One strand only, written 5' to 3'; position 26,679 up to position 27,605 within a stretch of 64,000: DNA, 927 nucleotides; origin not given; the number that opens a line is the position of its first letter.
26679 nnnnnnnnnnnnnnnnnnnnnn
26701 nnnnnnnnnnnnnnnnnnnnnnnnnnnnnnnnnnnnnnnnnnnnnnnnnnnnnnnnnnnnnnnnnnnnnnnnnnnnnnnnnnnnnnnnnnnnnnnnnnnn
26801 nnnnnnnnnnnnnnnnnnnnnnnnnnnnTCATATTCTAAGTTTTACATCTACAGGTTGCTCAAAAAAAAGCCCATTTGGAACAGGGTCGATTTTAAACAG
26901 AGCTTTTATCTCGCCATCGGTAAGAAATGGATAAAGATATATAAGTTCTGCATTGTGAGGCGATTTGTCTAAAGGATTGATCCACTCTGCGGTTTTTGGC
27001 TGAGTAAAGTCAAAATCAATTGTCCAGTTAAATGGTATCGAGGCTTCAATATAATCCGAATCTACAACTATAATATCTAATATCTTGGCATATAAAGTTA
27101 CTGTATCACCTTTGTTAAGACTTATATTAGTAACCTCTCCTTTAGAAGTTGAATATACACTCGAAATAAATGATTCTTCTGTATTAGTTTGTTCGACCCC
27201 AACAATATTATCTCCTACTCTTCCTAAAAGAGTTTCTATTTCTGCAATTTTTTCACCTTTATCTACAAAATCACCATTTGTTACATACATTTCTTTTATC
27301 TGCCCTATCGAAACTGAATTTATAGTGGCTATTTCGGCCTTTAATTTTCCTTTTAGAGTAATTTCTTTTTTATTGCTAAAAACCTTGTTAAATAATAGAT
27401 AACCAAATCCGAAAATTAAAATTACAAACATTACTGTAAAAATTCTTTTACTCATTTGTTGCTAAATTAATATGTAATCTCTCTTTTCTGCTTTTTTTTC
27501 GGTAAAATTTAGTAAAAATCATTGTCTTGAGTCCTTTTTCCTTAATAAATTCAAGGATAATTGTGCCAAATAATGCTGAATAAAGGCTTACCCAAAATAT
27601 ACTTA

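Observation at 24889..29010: Putative beta-glucan exopolysaccharide module: processive GT2 synthase, HlyD-like adaptor and GH81-like beta-1,3-glucanase in one overlapping operon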

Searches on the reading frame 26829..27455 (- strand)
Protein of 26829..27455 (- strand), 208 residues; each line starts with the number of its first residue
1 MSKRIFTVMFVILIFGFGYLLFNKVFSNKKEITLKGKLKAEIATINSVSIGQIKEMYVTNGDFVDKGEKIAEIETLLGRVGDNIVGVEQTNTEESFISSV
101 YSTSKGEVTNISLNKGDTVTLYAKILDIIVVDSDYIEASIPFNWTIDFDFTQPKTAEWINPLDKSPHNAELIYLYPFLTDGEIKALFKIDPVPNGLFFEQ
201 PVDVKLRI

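Call 3: search_protein_families(library=pfam, proteins=[window:26829-27455:-], max_evalue=0.01)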
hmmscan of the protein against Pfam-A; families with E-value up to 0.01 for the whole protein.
window:26829-27455:- (208 aa): 5 families
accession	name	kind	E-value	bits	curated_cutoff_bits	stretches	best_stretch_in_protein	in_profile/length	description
PF00364.28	Biotin_lipoyl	-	4.5e-05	23.6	22.1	0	44-73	44-73/73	Biotin-requiring enzyme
PF13375.12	RnfC_N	-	0.00011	22.6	25.6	1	23-76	12-64/101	RnfC Barrel sandwich hybrid domain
PF16576.10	HlyD_D23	-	0.00042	20.1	30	0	41-74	18-52/214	Barrel-sandwich domain of CusB or HlyD membrane-fusion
PF13533.13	Biotin_lipoyl_2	-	0.0029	17.9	29.8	0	51-74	9-32/32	Biotin-lipoyl like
PF13437.12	HlyD_3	-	0.0069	17.5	22.2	0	44-74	1-31/106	HlyD family secretion protein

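Call 4: search_protein_families(library=ncbifam, proteins=[window:26829-27455:-], max_evalue=0.01)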
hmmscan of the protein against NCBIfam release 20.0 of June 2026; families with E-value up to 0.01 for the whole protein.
window:26829-27455:- (208 aa): 8 families
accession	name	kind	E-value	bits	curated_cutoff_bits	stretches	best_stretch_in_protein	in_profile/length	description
TIGR01730.1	RND_mfp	subfamily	1e-06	27.9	94.9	1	29-75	12-59/322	efflux RND transporter periplasmic adaptor subunit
TIGR03794.1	NHLM_micro_HlyD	equivalog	1.2e-06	27.7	156.2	1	39-75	55-91/421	NHLP bacteriocin system secretion protein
NF006079.0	PRK08225.1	equivalog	1.8e-05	24.7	95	1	29-74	26-70/70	acetyl-CoA carboxylase biotin carboxyl carrier protein subunit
NF005239.0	PRK06748.1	subfamily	2e-05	24.7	111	1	39-86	2-49/84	hypothetical protein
NF004547.1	PRK05889.1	equivalog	0.00065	19.8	75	0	38-74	36-71/71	biotin/lipoyl-binding carrier protein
TIGR00998.1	8a0101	subfamily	0.0045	16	390.8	0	5-74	4-74/334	EmrA/EmrK family multidrug efflux transporter periplasmic adaptor subunit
NF007785.0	PRK10476.1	equivalog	0.0076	15.1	376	0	4-74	12-80/347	multidrug transporter subunit MdtN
NF033147.1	GXX_rpt_CTERM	domain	0.0089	15.9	50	0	94-153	19-78/132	Gly-Xaa-Xaa repeat protein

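Call 7: search_solved_structures(query=window:26829-27455:-, max_evalue=10, show_alignments=1)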
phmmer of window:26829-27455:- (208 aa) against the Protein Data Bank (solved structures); distinct sequences matched with E-value up to 10: 5.
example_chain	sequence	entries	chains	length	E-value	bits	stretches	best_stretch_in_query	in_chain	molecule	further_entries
8vd6_A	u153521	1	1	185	0.05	16.3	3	30-84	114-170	CAP REPEAT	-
1z6h_A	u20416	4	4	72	0.088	15.5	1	33-74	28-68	Biotin/Lipoyl Attachment Protein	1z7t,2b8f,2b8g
8jfy_D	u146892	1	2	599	0.71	12.5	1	34-101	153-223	Serine/threonine-protein phosphatase rdgC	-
8jfw_D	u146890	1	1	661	0.81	12.4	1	34-101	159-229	Serine/threonine-protein phosphatase rdgC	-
2vpi_A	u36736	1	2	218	1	12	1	4-89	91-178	GMP SYNTHASE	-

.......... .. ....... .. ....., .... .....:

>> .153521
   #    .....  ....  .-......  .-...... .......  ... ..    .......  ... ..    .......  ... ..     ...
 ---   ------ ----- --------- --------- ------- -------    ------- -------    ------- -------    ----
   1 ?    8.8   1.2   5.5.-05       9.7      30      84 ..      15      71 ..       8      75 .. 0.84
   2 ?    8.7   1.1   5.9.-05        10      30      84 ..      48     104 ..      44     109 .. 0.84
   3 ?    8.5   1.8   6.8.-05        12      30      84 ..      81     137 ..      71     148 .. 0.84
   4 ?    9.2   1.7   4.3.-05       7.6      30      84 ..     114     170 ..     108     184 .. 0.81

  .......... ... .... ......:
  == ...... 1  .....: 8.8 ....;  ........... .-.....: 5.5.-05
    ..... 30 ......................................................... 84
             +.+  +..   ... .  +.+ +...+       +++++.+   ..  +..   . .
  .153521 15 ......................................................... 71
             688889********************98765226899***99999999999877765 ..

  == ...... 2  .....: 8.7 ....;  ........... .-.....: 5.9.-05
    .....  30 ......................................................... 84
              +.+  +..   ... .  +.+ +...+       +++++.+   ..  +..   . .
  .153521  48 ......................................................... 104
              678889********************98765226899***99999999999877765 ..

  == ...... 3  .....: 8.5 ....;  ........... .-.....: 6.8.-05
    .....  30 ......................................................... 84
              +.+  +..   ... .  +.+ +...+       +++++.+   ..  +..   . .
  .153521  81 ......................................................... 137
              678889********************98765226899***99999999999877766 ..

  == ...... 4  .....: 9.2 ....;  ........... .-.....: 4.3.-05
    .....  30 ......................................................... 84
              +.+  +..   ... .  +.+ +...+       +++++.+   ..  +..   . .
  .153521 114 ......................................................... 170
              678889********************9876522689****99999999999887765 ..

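Call 12: find_homologous_proteins(query=window:26829-27455:-)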
Query window:26829-27455:- (208 aa): 2 proteins with E <= 0.001 among 135 candidates.
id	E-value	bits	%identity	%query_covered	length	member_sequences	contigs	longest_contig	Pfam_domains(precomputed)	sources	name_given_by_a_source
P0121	2.4e-130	450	100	100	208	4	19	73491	-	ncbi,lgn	-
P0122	9.4e-100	350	78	100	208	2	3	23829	PF25984.1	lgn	-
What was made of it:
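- Tried and rejected: Word-based homology search with the window adaptor alone found only itself and one 78% relative (call 12).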

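Call 13: list_cluster_members(proteins=[window:26829-27455:-, window:27448-29010:-, window:24889-26832:-])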
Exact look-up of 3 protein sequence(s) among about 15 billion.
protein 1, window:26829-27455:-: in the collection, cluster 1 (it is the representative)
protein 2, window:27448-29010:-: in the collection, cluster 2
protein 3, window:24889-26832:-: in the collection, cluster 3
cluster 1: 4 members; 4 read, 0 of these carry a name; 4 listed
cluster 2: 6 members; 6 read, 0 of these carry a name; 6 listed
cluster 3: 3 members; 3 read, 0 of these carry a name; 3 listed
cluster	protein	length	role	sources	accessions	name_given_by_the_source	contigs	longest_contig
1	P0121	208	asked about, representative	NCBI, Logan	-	-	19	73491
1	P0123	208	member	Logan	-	-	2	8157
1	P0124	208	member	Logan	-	-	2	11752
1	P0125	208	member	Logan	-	-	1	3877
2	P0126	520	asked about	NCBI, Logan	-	-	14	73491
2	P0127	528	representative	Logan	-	-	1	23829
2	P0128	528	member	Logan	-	-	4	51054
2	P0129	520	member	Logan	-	-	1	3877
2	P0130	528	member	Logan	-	-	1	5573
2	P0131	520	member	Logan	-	-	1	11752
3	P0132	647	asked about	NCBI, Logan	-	-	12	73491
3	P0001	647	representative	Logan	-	-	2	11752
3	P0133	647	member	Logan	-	-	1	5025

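Call 31: find_homologous_proteins(query=A2)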
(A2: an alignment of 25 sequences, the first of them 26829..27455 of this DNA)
Query A2 (25 sequences) (208 aa, profile of the alignment): 494 proteins with E <= 0.001 among 8000 candidates; the best 120 are listed.
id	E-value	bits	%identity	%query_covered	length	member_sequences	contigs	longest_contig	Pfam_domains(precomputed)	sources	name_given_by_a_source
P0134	4.0e-84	300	23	36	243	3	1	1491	PF25919.1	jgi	jgi:multidrug resistance efflux pump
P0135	1.8e-83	298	20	65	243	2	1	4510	PF00364.29,PF25919.1,PF25917.1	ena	-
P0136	4.2e-83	296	22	55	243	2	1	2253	PF25919.1,PF25917.1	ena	-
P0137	5.6e-83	296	-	-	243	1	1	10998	PF00364.29,PF25919.1,PF25917.1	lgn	-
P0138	1.6e-82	294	20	69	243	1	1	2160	PF25984.1,PF00364.29,PF25919.1,PF25917.1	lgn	-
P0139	2.3e-82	294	20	65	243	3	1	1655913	PF25984.1,PF00364.29,PF25919.1,PF25917.1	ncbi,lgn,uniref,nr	ncbi:biotin/lipoyl-binding protein [Diaminobutyricibacter tongyongensis]|uniref:Biotin/lipoyl-bindin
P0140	8.7e-81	289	19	55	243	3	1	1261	PF00364.29,PF25919.1,PF25917.1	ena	-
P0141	1.0e-80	289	21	57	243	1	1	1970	PF25919.1,PF25917.1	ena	-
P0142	1.2e-80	288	21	57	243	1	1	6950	PF25919.1,PF25917.1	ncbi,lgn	-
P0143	1.7e-80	288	21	57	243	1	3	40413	PF25919.1,PF25917.1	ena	-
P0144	2.9e-80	287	23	65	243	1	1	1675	PF00364.29,PF25919.1,PF25917.1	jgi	jgi:multidrug resistance efflux pump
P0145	3.4e-80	287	21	57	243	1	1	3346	PF25919.1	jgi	jgi:multidrug resistance efflux pump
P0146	2.3e-79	284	30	18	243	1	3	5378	PF00364.29,PF25919.1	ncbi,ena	-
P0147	3.0e-79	284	-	-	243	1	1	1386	PF25973.1,PF25984.1,PF00364.29,PF25919.1,PF25917.1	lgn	-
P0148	9.5e-79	282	-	-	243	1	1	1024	PF25973.1,PF25984.1,PF00364.29,PF25919.1,PF25917.1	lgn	-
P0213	3.0e-74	267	-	-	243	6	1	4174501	PF25973.1,PF25984.1,PF00364.29,PF25919.1,PF25917.1,PF25997.1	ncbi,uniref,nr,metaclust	ncbi:HlyD family efflux transporter periplasmic adaptor subunit [Cryobacterium arcticum]|uniref:CusB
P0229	1.3e-73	265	-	-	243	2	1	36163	PF25984.1,PF00364.29,PF25919.1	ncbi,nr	ncbi:MAG: HlyD family efflux transporter periplasmic adaptor subunit [Acidobacteria bacterium]|nr:Hl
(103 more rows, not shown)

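Call 32: search_protein_families(library=pfam, alignment_id=A2, max_evalue=0.01)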
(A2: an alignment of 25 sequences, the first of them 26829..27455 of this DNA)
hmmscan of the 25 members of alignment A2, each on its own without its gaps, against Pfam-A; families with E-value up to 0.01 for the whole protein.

A. member 1, window:26829-27455:- (208 aa): 5 families
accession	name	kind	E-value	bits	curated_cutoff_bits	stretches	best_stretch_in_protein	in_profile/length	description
PF00364.28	Biotin_lipoyl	-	4.5e-05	23.6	22.1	0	44-73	44-73/73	Biotin-requiring enzyme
PF13375.12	RnfC_N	-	0.00011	22.6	25.6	1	23-76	12-64/101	RnfC Barrel sandwich hybrid domain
PF16576.10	HlyD_D23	-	0.00042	20.1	30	0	41-74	18-52/214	Barrel-sandwich domain of CusB or HlyD membrane-fusion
PF13533.13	Biotin_lipoyl_2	-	0.0029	17.9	29.8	0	51-74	9-32/32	Biotin-lipoyl like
PF13437.12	HlyD_3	-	0.0069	17.5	22.2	0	44-74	1-31/106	HlyD family secretion protein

B. families by the number of members that match (of 25 scanned): 10 families
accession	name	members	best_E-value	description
PF13437.12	HlyD_3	25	7.5e-18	HlyD family secretion protein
PF16576.10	HlyD_D23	25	3.5e-12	Barrel-sandwich domain of CusB or HlyD membrane-fusion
PF13533.13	Biotin_lipoyl_2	23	9.3e-10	Biotin-lipoyl like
PF00364.28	Biotin_lipoyl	23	2.5e-09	Biotin-requiring enzyme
PF05896.17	NQRA_N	10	1.5e-05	NqrA N-terminal barrel-sandwich hybrid domain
PF12700.13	HlyD_2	4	0.00013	HlyD family secretion protein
PF03793.24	PASTA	4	0.003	PASTA domain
PF13375.12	RnfC_N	3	0.00011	RnfC Barrel sandwich hybrid domain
PF02749.22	QRPTase_N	2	0.0016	Quinolinate phosphoribosyl transferase, N-terminal domain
PF00358.26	PTS_EIIA_1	1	0.006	phosphoenolpyruvate-dependent sugar phosphotransferase system, EIIA 1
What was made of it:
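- On HlyD / membrane fusion protein (periplasmic adaptor) family: HlyD_3 and HlyD_D23 match 25 of 25 orthologues (call 32).
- Checked: In an alignment of 25 orthologous adaptors, all 25 match HlyD_3 and HlyD_D23, with a best E-value of 7.5e-18 (call 32).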

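Call 40: predict_structure(alignment_id=A3)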
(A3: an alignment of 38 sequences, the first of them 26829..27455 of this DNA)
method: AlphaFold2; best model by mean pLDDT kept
length: 208 residues; sequences in the alignment: 38
mean_pLDDT: 83.8   pTM: 0.69
mean pLDDT of the five models: 83.8, 82.3, 80.6, 79.7, 78.6
residues with pLDDT >= 90: 85; 70-90: 84; 50-70: 38; < 50: 1
segments of 3 or more residues with pLDDT < 50: none
pLDDT, mean of each block of 10 residues (from residue 1): 90 93 67 86 92 97 97 78 54 79 96 95 95 89 68 77 84 84 86 72 81
secondary structure, 60 per line:
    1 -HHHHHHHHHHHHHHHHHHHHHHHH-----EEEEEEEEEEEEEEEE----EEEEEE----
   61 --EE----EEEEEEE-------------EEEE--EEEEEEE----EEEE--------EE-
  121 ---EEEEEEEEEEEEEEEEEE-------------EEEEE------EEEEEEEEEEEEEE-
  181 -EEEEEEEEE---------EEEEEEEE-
elements in order: H2-25 E31-46 E51-56 E69-75 E89-92 E95-101 E106-109 E124-141 E155-159 E166-179 E182-190 E200-207
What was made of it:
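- On HlyD / membrane fusion protein (periplasmic adaptor) family: The AF2 model is all-beta after the TM helix (call 40). The model has no helix outside the TM anchor (call 40).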

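Call 46: fold_search(model_id=the predicted structure, library=pdb)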
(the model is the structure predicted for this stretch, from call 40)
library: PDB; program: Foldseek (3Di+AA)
matches with E <= 10: 814; with E <= 0.001: 64
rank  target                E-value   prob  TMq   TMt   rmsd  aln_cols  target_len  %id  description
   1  4kkt_A                4.2e-09  1.00  0.53  0.44   4.4       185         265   17  Crystal Structure of BesA (P21 form) (released 2013-07-10)
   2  4kks                  4.8e-09  1.00  0.46  0.37   6.4       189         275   16  Crystal Structure of BesA (C2 form) (released 2013-07-10)
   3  4kku_B                1.4e-08  1.00  0.52  0.43   4.7       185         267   17  Structure of BesA (Selenomethinone derivative - P212121) (released 2013-07-10)
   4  4kku_C                1.9e-08  1.00  0.54  0.44   4.6       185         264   17  Structure of BesA (Selenomethinone derivative - P212121) (released 2013-07-10)
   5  4kkt_D                2.0e-08  1.00  0.52  0.43   4.8       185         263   16  Crystal Structure of BesA (P21 form) (released 2013-07-10)
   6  4kku_A                2.8e-08  1.00  0.52  0.43   4.8       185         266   17  Structure of BesA (Selenomethinone derivative - P212121) (released 2013-07-10)
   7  4kkt_C                3.1e-08  1.00  0.53  0.43   4.7       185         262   16  Crystal Structure of BesA (P21 form) (released 2013-07-10)
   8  4kkt_B                5.2e-08  1.00  0.52  0.43   4.7       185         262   16  Crystal Structure of BesA (P21 form) (released 2013-07-10)
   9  3lnn_B                2.9e-07  1.00  0.56  0.49  11.7       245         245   12  Crystal structure of ZneB from Cupriavidus metallidurans (released 2010-06-30)
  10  9v53_A1               5.3e-07  1.00  0.58  0.37  10.7       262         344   12  Structure of TolC, YbjP, and AcrABZ complex (released 2025-11-05)
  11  3fpp_A                1.3e-06  1.00  0.61  0.49  14.9       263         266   15  Crystal structure of E.coli MacA (released 2009-04-28)
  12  3ne5_B                1.5e-06  1.00  0.58  0.40   6.5       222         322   14  Crystal structure of the CusBA heavy-metal efflux complex from Escherichia coli (released 2011-03-02)
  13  1vf7_H                1.7e-06  1.00  0.53  0.47   9.9       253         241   13  Crystal structure of the membrane fusion protein, MexA of the multidrug transporter (released 2004-05-25)
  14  1t5e_A                2.1e-06  1.00  0.50  0.46  10.1       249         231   13  The structure of MexA (released 2004-05-18)
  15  1vf7_B                2.3e-06  1.00  0.51  0.46  10.5       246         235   13  Crystal structure of the membrane fusion protein, MexA of the multidrug transporter (released 2004-05-25)
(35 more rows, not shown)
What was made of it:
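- On HlyD / membrane fusion protein (periplasmic adaptor) family: Foldseek hits to BesA, ZneB, MacA, CusB, MexA and AcrA reach E values down to 4e-9 (call 46). The best structural match is BesA (call 46).
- Closest known: BesA of Borrelia burgdorferi. Same: It is the best structural match to the adaptor model (E = 4e-9, 185 aligned columns, call 46).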

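Call 61: find_encoding_contigs(protein=P0213, flank=5000, max_places=1)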
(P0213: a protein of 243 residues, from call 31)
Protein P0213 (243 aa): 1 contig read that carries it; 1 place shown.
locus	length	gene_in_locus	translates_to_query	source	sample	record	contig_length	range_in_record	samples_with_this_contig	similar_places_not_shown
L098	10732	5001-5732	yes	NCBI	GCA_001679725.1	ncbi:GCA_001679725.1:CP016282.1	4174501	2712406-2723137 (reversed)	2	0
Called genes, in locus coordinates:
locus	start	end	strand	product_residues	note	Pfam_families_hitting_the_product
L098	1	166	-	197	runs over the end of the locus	PF00174:Oxidored_molyb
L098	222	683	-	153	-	PF13577:SnoaL_4 (weak), PF12680:SnoaL_2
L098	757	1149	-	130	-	PF01258:zf-dskA_traR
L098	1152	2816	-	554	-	PF00174:Oxidored_molyb, PF17957:Big_7 (weak)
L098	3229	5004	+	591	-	PF00535:Glycos_transf_2, PF13641:Glyco_tranf_2_3, PF13506:Glyco_transf_21, PF13632:Glyco_trans_2_3, PF03552:Cellulose_synt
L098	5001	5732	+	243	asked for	PF25973:BSH_CzcB (faint), PF25997:BSH_YhbJ (faint), PF00364:Biotin_lipoyl (faint), PF25917:BSH_RND (weak), PF25919:BSH_CusB, PF25984:BSH_YknX (faint)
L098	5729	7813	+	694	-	PF17652:Glyco_hydro81C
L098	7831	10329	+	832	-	PF00270:DEAD, PF04851:ResIII (faint), PF22527:DEXQc_Suv3, PF00271:Helicase_C (weak), PF12029:DUF3516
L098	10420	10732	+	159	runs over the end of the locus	PF13404:HTH_AsnC-type, PF13412:HTH_24, PF01037:AsnC_trans_reg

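Call 62: find_encoding_contigs(protein=P0229, flank=5000, max_places=1)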
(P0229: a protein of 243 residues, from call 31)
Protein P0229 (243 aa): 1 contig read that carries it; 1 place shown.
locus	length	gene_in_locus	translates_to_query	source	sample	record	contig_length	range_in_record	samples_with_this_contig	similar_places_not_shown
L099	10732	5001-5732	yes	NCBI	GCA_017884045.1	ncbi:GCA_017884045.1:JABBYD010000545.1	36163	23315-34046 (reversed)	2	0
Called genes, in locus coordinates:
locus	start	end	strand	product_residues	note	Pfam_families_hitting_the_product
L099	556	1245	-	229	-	-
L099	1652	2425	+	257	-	-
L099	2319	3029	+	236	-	PF02720:DUF222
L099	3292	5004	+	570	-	PF13641:Glyco_tranf_2_3, PF00535:Glycos_transf_2, PF13506:Glyco_transf_21, PF13632:Glyco_trans_2_3, PF03552:Cellulose_synt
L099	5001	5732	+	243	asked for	PF00364:Biotin_lipoyl (faint), PF25919:BSH_CusB, PF25984:BSH_YknX (faint)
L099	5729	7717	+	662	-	PF17652:Glyco_hydro81C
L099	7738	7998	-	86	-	PF20242:Emfourin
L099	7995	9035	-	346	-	PF01447:Peptidase_M4, PF02868:Peptidase_M4_C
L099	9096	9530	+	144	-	PF09851:SHOCT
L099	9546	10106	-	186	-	-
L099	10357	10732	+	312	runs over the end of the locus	PF16697:Yop-YscD_cpl (weak), PF00498:FHA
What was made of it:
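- It is also found in two loci sampled through the adaptor alone (calls 61, 62).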

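Call 72: search_protein_representatives(alignment_id=A3)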
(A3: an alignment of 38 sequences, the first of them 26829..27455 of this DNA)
Query: 38 sequences, 243 profile positions. Proteins with E-value up to 0.001 (for the whole library): 14706; up to 1e-10: 683; up to 1e-30: 130. The best 150 are listed.
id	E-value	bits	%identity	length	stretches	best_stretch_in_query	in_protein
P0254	1.2e-95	336.0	-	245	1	1-243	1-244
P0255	1.2e-94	332.7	-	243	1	1-243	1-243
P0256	2.3e-91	322.0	-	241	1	1-243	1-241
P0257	1.1e-88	313.3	-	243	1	1-243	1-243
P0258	2.5e-88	312.1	-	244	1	1-243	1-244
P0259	1.9e-86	305.9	-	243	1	1-243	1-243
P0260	6.4e-82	291.1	-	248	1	1-243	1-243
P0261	4.5e-81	288.3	-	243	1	1-241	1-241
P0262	1.6e-79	283.2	-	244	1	1-241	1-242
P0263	2.8e-77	275.9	-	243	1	1-243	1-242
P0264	8.6e-77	274.3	-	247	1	1-235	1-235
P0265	2.4e-76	272.8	-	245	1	1-243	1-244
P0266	5.7e-76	271.6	-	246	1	1-243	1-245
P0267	7.6e-76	271.2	-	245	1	1-243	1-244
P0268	3.4e-75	269.1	-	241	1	1-243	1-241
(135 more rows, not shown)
